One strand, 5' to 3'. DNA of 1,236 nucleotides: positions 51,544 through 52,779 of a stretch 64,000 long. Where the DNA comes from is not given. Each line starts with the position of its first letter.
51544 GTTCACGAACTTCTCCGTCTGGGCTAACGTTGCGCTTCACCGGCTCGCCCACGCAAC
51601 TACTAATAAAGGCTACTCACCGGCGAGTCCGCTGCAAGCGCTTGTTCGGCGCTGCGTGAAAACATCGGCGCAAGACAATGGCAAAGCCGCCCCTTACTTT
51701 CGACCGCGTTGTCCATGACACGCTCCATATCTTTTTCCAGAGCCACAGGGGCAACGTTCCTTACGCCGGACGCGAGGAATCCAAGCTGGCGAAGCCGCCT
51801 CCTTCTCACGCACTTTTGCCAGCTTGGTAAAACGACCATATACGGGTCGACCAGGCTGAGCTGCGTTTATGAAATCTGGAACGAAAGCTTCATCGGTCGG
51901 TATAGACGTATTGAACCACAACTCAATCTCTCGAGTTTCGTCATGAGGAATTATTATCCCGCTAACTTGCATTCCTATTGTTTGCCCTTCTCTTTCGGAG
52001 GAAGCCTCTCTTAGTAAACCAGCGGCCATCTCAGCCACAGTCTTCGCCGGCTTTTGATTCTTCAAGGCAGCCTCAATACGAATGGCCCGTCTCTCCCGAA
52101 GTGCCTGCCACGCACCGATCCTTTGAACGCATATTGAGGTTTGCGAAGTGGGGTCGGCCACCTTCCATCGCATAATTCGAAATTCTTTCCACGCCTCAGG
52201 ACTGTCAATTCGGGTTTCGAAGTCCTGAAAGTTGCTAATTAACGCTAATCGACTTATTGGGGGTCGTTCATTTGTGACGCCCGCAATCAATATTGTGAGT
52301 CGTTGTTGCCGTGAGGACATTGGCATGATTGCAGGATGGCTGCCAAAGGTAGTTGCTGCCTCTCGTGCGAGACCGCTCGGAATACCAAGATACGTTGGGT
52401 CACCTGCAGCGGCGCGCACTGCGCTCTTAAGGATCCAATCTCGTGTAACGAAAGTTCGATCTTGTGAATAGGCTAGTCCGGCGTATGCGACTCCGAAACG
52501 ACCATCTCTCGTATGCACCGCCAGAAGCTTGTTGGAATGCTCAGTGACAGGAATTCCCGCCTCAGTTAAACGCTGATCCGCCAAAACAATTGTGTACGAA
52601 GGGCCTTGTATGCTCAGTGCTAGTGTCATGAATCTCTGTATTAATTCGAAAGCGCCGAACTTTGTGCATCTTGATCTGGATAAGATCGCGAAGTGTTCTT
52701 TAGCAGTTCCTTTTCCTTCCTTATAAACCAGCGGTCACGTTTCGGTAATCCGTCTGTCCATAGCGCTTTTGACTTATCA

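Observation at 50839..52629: Islet cargo: PD-(D/E)XK DUF6602-like nuclease paired with a proteasome/HslV-like protein bearing a SEC-C tail; candidate novel defence-type pair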

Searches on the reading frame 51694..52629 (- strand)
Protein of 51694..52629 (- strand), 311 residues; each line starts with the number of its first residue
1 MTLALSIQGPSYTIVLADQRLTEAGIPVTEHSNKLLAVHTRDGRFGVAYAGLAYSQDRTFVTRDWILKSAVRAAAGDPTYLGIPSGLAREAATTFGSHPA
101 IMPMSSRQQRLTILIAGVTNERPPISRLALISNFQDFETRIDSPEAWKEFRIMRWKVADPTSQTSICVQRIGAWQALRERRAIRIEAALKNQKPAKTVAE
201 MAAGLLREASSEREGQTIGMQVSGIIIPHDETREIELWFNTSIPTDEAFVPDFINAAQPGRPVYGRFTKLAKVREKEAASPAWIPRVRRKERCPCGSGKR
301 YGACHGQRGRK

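Call 4: search_protein_families(library=pfam, proteins=[window:51694-52629:-], max_evalue=1)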
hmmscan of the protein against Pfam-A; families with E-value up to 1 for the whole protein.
window:51694-52629:- (311 aa): 1 family
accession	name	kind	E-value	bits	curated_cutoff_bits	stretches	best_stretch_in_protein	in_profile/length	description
PF02810.21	SEC-C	-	4.5e-06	26.9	20.4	1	289-306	1-18/19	SEC-C motif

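Call 5: search_protein_families(library=padloc, proteins=[window:51694-52629:-], max_evalue=1)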
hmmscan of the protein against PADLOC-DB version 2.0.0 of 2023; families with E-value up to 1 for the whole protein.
window:51694-52629:- (311 aa): 5 families
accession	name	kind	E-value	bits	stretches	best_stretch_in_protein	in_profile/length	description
PDLC00865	E2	-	0.0004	17.8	1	285-307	168-190/219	E2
PDLC00872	E2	-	0.00075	17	1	286-307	167-188/216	E2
PDLC00859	E2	-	0.021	12.4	1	286-305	172-191/221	E2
PDLC00871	E2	-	0.024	12.3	1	288-308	171-191/241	E2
PDLC00870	E2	-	0.035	12.1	1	288-307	172-191/223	E2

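Call 6: search_protein_families(library=ncbifam, proteins=[window:51694-52629:-], max_evalue=1)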
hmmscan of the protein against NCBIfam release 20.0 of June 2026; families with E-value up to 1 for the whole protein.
window:51694-52629:- (311 aa): 3 families
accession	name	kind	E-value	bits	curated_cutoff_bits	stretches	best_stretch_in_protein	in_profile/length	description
NF004088.0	PRK05590.1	equivalog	4.6e-05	23.8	140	1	286-307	144-165/166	hypothetical protein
NF002449.0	PRK01617.1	equivalog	0.0047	17.3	141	1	285-307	132-154/154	hypothetical protein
TIGR04102.1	SWIM_PBPRA1643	hypoth_equivalog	0.022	15.2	68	1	286-305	88-107/108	PBPRA1643 family SWIM/SEC-C metal-binding motif protein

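Call 8: search_solved_structures(query=window:51694-52629:-, max_evalue=10, show_alignments=2)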
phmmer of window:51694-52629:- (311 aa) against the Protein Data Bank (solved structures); distinct sequences matched with E-value up to 10: 4.
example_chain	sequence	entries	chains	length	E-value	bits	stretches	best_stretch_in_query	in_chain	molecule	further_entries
1ozb_I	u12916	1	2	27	0.00026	23.7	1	286-308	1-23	Preprotein translocase secA subunit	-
1sx0_A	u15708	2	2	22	0.0015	21.2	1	287-307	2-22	SecA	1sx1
1tm6_A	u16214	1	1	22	0.0031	20.2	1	289-307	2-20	Preprotein translocase secA subunit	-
9l6b_C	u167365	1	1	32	0.027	17.1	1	285-307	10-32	UPF0225 protein YchJ -C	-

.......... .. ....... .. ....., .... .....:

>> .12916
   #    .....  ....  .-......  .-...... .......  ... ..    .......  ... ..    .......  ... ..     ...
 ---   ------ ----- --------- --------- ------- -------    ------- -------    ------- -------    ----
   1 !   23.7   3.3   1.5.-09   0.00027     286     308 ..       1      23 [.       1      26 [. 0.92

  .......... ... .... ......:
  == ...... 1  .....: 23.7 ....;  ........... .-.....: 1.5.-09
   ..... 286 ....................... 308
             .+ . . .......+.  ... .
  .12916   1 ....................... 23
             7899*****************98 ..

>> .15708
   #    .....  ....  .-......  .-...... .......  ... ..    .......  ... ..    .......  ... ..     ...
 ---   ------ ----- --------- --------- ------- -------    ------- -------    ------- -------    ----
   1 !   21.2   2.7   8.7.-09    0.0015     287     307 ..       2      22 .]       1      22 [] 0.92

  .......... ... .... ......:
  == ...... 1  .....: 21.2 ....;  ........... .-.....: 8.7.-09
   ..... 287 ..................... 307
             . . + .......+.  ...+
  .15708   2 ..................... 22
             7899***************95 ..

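Call 9: search_protein_families(library=phrogs, proteins=[window:51694-52629:-], max_evalue=1)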
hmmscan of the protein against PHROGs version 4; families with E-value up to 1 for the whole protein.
window:51694-52629:- (311 aa): 2 families
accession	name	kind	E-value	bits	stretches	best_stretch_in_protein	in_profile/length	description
phrog_30159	-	unknown function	0.0059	17.7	1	286-307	43-64/69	-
phrog_18195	-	unknown function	0.056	13.2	1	286-307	467-488/489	-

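Call 10: find_homologous_proteins(query=window:51694-52629:-, max_evalue=0.001)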
Query window:51694-52629:- (311 aa): 4 proteins with E <= 0.001 among 5455 candidates.
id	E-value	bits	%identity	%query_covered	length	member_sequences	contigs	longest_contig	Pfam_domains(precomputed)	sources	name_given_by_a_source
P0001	4.8e-205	698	100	100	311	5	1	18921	PF02810.22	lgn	-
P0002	3.3e-83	298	91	50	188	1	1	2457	-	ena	-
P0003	5.3e-77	277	46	96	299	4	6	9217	-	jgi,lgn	jgi:hypothetical protein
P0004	4.6e-15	74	29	99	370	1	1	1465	PF02810.22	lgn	-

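Call 12: find_encoding_contigs(protein=P0003, flank=8000, max_places=8)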
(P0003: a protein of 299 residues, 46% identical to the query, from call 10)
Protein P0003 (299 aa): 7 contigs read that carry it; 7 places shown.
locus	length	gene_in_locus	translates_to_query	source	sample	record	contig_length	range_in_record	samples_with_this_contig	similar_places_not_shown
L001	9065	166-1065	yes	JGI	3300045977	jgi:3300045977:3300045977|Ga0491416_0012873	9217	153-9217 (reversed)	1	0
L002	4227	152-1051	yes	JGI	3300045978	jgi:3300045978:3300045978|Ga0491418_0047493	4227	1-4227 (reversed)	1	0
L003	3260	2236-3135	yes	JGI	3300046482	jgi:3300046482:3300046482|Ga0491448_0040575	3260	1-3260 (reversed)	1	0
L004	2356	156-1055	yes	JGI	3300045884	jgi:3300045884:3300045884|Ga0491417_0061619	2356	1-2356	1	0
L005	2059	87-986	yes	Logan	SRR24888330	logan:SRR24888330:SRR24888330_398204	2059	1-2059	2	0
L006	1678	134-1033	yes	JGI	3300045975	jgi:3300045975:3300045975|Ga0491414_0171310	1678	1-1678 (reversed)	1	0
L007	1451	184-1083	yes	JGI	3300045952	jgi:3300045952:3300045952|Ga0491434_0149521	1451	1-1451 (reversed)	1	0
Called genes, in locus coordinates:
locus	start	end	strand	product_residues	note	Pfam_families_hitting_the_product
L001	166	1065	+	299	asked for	-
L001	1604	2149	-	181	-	PF07505:DUF5131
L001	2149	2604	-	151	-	-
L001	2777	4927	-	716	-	PF12965:DUF3854, PF12307:DUF3631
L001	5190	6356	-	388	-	-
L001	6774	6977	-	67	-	-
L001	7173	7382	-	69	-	-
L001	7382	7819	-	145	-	-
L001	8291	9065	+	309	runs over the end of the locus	?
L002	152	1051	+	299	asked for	-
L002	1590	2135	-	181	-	PF07505:DUF5131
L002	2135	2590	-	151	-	-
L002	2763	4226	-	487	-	?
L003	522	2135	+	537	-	-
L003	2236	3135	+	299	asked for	-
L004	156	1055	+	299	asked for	-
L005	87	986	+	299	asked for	-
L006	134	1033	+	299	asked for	-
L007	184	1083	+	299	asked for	-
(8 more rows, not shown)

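Call 13: find_encoding_contigs(protein=P0001, flank=10000, max_places=4)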
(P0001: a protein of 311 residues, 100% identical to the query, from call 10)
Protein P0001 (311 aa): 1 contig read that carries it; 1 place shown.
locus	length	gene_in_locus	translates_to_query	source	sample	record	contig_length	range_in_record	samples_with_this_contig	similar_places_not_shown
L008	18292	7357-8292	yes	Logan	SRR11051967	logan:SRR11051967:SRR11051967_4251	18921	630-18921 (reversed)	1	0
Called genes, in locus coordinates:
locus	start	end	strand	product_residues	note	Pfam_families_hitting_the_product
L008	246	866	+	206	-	-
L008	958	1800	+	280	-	PF00590:TP_methylase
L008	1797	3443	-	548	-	PF04389:Peptidase_M28, PF01546:Peptidase_M20 (weak)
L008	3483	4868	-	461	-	PF02233:PNTB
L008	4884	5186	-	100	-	PF12769:PNTB_4TM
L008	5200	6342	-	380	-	PF05222:AlaDh_PNT_N, PF01262:AlaDh_PNT_C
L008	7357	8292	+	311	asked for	PF02810:SEC-C (weak)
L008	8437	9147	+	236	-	PF20247:DUF6602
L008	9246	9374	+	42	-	-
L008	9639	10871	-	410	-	PF00144:Beta-lactamase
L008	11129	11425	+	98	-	-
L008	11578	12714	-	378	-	-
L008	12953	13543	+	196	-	-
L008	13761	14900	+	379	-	PF02012:BNR (faint), PF13088:BNR_2 (faint), PF15902:Sortilin-Vps10 (weak), PF14870:PSII_BNR (weak)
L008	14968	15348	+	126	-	PF07007:LprI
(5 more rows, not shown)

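Call 19: find_encoding_contigs(protein=P0004, flank=8000)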
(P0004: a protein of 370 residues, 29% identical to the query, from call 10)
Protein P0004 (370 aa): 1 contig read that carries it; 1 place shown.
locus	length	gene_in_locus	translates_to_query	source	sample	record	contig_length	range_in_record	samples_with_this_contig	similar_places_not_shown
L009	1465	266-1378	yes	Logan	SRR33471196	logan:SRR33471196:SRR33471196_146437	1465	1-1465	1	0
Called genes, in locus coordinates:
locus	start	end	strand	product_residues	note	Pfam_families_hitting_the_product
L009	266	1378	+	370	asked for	PF02810:SEC-C (weak)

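Call 22: search_protein_representatives(protein=window:51694-52629:-)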
Query: 311 residues. Proteins with E-value up to 0.001 (for the whole library): 646; up to 1e-10: 374; up to 1e-30: 48. The best 150 are listed.
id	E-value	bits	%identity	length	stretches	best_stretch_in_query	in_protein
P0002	1.0e-83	297.6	92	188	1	1-156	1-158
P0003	1.7e-77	277.2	46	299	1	15-309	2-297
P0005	9.9e-41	156.5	33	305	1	1-307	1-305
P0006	2.6e-40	155.1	33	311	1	1-307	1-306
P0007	4.0e-40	154.5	34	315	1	3-309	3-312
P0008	1.4e-39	152.7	32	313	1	1-308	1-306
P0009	1.6e-39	152.5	34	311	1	1-310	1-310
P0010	8.0e-39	150.2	34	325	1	4-310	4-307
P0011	2.0e-38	148.9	34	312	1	1-307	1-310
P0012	4.8e-38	147.7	34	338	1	1-307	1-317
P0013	6.4e-38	147.2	31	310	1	1-308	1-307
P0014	3.2e-37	145.0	33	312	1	1-306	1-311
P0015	4.0e-37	144.6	32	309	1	1-307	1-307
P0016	1.1e-36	143.2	35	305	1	1-307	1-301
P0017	1.1e-36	143.1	32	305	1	1-306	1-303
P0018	1.8e-36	142.5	29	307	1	1-307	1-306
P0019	2.1e-36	142.3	32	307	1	1-307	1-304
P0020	2.6e-36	141.9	30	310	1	1-307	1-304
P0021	3.6e-36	141.5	32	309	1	2-308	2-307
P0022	3.7e-36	141.4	30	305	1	1-307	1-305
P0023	3.8e-36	141.4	32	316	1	1-308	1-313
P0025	7.1e-36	140.5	33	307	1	2-306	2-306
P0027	3.8e-35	138.1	27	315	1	1-307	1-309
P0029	5.3e-35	137.7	31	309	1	1-308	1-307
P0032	5.3e-34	134.4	31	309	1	1-310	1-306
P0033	5.4e-34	134.3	30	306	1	1-307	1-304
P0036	5.0e-33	131.2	31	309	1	1-307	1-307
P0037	5.6e-33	131.0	32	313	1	1-307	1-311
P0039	8.5e-33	130.4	31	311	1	1-306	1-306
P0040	1.6e-32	129.5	33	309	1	1-310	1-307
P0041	3.9e-32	128.3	31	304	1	1-306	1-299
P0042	4.5e-32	128.0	30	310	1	1-308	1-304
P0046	8.0e-32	127.2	33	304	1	1-307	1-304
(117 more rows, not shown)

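Call 24: search_solved_structures(query=A1, max_evalue=10, show_alignments=3)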
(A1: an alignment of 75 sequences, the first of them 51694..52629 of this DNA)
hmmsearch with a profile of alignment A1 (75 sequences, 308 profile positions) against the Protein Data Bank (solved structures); distinct sequences matched with E-value up to 10: 18.
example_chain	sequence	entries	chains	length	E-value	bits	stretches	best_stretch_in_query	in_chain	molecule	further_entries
1sx0_A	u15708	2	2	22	1.7e-09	40.8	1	285-306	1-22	SecA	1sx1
1ozb_I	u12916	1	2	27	2.7e-09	40.1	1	285-307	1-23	Preprotein translocase secA subunit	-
1tm6_A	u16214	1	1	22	7.3e-09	38.7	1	287-306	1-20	Preprotein translocase secA subunit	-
9l6b_C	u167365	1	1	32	2.9e-08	36.7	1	283-306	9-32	UPF0225 protein YchJ -C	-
3iqy_A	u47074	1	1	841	2.2e-07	33.9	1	274-307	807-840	Protein translocase subunit secA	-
1tf2_A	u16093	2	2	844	2.2e-07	33.8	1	274-307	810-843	Preprotein translocase secA subunit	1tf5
2i9w_A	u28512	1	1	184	6.9e-06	28.9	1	251-305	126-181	Hypothetical protein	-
9l6b_A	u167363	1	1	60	0.13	14.9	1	290-306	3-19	UPF0225 protein YchJ -A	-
8adn_I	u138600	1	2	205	0.23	14.1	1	5-56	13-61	Proteasome subunit beta type-3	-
6qm7_J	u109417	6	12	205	0.28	13.8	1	4-61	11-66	Proteasome beta3 chain | Proteasome subunit beta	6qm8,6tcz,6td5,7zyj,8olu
8qys_O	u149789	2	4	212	0.63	12.6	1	4-40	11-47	Proteasome subunit beta type-1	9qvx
1iru_M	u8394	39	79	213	0.64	12.6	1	4-40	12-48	20S proteasome | Proteasome subunit beta type-1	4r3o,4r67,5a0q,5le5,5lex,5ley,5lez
2jq5_A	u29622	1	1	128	0.65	12.6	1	291-305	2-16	SEC-C motif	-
22mm_S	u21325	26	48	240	0.78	12.3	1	4-40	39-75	Proteasome subunit beta type-1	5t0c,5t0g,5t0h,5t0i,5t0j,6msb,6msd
5gjq_f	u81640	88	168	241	0.78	12.3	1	4-40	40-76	Proteasome subunit beta type-1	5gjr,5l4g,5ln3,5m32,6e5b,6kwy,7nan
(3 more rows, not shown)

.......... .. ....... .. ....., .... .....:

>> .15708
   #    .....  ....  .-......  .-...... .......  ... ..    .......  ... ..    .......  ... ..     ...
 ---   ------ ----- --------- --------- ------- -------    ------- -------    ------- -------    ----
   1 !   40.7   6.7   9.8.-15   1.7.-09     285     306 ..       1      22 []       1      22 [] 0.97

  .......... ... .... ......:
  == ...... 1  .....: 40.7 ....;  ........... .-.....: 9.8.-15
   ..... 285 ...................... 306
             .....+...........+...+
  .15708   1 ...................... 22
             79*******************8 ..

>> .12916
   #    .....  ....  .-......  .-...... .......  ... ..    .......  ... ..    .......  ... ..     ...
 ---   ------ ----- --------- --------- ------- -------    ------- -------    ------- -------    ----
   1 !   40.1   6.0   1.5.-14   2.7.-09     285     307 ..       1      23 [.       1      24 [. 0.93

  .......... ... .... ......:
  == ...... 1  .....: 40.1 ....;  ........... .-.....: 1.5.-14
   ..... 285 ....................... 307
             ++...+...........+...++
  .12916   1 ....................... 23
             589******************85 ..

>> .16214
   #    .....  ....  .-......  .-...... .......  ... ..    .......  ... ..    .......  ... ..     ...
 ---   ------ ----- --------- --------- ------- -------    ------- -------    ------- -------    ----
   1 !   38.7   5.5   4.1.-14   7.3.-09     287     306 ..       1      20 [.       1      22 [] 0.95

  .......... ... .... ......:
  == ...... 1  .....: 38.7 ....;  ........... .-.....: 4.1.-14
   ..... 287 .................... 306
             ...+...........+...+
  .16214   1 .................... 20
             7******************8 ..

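Call 25: search_protein_families(library=pfam, alignment_id=A1, max_evalue=1)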
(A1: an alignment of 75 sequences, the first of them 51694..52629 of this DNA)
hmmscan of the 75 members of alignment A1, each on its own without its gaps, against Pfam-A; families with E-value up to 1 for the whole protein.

A. member 1, window:51694-52629:- (311 aa): 1 family
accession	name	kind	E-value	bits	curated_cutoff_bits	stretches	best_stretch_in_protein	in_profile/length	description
PF02810.21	SEC-C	-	4.5e-06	26.9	20.4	1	289-306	1-18/19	SEC-C motif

B. families by the number of members that match (of 75 scanned): 24 families
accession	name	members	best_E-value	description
PF02810.21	SEC-C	75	7.2e-11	SEC-C motif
PF00227.31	Proteasome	7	0.0091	Proteasome subunit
PF25757.1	TPR_DNAAF5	1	0.015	Dynein axonemal assembly factor 5-like, TPR repeats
PF20484.3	DUF6723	1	0.015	Family of unknown function (DUF6723)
PF06293.20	Kdo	1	0.021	Lipopolysaccharide kinase (Kdo/WaaP) family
PF19380.4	DUF5955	1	0.024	Family of unknown function (DUF5955)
PF00899.27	ThiF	1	0.029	ThiF family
PF09894.15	MJ0548_N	1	0.029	Connectase MJ0548-like, N-terminal domain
PF03401.19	TctC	1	0.031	Tripartite tricarboxylate transporter family receptor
PF12081.13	GldM_1st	1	0.051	GldM N-terminal domain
PF05498.16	RALF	1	0.08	Rapid ALkalinization Factor (RALF)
PF08045.16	CDC14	1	0.11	Cell division control protein 14, SIN component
PF01029.23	NusB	1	0.13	NusB family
PF20102.4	DUF6492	1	0.13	Family of unknown function (DUF6492)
PF19161.5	DUF5843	1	0.14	Family of unknown function (DUF5843)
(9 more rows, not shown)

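Call 26: find_homologous_proteins(query=A1, max_evalue=1e-10)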
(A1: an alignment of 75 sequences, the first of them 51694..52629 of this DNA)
Query A1 (75 sequences) (311 aa, profile of the alignment): 9 proteins with E <= 1e-10 among 8000 candidates.
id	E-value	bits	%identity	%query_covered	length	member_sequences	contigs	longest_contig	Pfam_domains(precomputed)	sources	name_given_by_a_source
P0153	1.4e-112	394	24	100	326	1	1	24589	PF02810.22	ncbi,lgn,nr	ncbi:MAG: SEC-C domain-containing protein [Phycisphaerae bacterium]|nr:SEC-C domain-containing prote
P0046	5.8e-101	356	32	99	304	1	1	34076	PF02810.22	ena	-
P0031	2.4e-96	341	29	94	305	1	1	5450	PF02810.22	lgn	-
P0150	6.1e-94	333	25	100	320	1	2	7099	PF02810.22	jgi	jgi:hypothetical protein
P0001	9.6e-87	309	100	100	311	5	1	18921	PF02810.22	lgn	-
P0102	1.3e-86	309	29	99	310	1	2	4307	PF02810.22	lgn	-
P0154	7.2e-84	300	29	100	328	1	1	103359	-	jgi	jgi:hypothetical protein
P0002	7.0e-34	136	91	50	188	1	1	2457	-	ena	-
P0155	1.7e-33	134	20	25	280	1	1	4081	-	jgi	jgi:hypothetical protein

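Call 35: find_encoding_contigs(protein=P0153, flank=8000, max_places=3)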
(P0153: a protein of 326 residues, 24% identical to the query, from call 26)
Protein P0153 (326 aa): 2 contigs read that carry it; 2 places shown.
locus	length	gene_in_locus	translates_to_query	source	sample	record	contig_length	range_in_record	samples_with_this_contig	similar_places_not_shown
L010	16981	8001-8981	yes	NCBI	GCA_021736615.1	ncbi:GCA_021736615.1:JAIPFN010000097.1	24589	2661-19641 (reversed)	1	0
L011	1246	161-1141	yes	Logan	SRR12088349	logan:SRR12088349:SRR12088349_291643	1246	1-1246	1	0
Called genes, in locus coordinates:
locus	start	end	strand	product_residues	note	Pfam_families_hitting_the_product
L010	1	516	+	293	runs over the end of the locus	PF04060:FeS, PF12838:Fer4_7 (weak), PF13187:Fer4_9 (weak), PF14697:Fer4_21 (weak), PF00037:Fer4, PF12797:Fer4_2 (weak), PF12837:Fer4_6 (weak)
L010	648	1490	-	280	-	-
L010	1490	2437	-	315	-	-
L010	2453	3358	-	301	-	-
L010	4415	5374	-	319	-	PF04041:Glyco_hydro_130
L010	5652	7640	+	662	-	PF11412:DsbD_N, PF02683:DsbD_TM, PF03190:Thioredox_DsbH (weak), PF13899:Thioredoxin_7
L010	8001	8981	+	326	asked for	PF02810:SEC-C (weak)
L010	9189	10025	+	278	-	PF11185:DUF2971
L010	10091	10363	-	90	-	-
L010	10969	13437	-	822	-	PF13180:PDZ_2 (weak), PF19805:DUF6288, PF13646:HEAT_2 (faint)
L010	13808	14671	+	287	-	-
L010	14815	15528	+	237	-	PF00730:HhH-GPD, PF14520:HHH_5 (faint), PF00633:HHH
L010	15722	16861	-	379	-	PF01479:S4 (weak), PF00849:PseudoU_synth_2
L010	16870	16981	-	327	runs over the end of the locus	-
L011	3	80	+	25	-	?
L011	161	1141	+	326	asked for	PF02810:SEC-C (weak)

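Call 36: find_encoding_contigs(protein=P0046, flank=8000, max_places=3)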
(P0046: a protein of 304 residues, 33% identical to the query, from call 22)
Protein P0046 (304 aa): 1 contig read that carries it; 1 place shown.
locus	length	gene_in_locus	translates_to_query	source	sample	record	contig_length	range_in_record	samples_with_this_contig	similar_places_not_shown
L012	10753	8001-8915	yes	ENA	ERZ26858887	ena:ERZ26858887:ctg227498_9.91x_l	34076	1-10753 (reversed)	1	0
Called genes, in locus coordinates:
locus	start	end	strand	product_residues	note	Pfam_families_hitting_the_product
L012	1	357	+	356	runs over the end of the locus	PF18144:SMODS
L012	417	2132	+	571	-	PF26398:Cap2_linker, PF00899:ThiF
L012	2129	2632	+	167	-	PF14464:Prok-JAB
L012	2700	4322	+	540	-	-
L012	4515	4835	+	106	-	-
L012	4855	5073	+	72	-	-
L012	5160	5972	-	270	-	-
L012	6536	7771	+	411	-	-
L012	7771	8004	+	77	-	-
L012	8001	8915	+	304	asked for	PF02810:SEC-C (weak)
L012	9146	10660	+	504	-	PF18733:HEPN_LA2681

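Call 37: find_encoding_contigs(protein=P0154, flank=8000, max_places=3)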
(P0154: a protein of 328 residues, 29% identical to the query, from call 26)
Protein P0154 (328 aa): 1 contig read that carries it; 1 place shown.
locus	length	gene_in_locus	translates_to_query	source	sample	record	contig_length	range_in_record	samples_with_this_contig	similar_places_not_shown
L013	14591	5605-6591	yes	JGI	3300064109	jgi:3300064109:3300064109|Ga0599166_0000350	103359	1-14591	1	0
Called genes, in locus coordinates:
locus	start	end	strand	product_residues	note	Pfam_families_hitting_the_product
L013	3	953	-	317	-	?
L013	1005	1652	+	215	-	PF00300:His_Phos_1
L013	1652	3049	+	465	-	PF05235:CHAD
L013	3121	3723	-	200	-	-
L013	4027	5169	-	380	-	-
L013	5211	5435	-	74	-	-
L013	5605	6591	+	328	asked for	-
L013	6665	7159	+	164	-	-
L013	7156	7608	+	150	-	-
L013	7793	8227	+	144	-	-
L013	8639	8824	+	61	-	-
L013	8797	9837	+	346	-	PF07494:Reg_prop (faint), PF23500:DUF7133 (faint), PF08450:SGL (faint)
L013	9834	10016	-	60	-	-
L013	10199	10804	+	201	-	PF01872:RibD_C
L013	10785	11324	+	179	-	PF12867:DinB_2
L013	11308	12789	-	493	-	PF00144:Beta-lactamase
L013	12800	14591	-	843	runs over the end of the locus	PF12704:MacB_PCD, PF02687:FtsX, PF12704:MacB_PCD, PF02687:FtsX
